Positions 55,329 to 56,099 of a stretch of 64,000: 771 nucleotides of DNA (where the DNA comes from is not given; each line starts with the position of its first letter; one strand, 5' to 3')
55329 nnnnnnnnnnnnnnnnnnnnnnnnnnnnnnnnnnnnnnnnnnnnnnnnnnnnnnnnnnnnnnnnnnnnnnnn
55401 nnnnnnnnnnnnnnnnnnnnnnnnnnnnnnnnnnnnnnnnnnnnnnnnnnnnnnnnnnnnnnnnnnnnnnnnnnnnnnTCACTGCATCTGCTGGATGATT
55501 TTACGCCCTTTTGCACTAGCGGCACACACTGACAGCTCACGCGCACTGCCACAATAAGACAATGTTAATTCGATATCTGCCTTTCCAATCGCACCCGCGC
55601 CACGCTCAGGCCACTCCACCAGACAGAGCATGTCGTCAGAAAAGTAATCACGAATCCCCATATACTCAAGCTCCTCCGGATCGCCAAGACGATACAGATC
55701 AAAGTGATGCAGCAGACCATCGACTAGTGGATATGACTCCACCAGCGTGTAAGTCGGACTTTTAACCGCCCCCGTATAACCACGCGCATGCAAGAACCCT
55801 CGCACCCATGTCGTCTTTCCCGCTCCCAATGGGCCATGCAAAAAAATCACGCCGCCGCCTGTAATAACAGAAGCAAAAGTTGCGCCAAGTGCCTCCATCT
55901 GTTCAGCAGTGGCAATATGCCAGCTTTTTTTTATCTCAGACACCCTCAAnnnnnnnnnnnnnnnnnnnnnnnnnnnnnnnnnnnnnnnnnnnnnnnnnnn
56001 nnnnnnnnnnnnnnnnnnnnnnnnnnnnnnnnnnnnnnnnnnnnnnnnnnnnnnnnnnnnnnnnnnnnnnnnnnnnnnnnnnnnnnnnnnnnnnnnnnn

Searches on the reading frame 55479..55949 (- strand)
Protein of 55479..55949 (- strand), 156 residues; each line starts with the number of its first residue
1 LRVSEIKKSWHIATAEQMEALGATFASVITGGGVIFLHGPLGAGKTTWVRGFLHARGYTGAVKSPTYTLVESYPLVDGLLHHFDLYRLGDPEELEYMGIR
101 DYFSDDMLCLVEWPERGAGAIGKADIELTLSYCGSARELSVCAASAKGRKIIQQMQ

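Call 11: find_encoding_contigs(protein=window:55479-55949:-, flank=10000, max_places=6)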
Protein window:55479-55949:- (156 aa): no gene with exactly this product is on record in the collection.
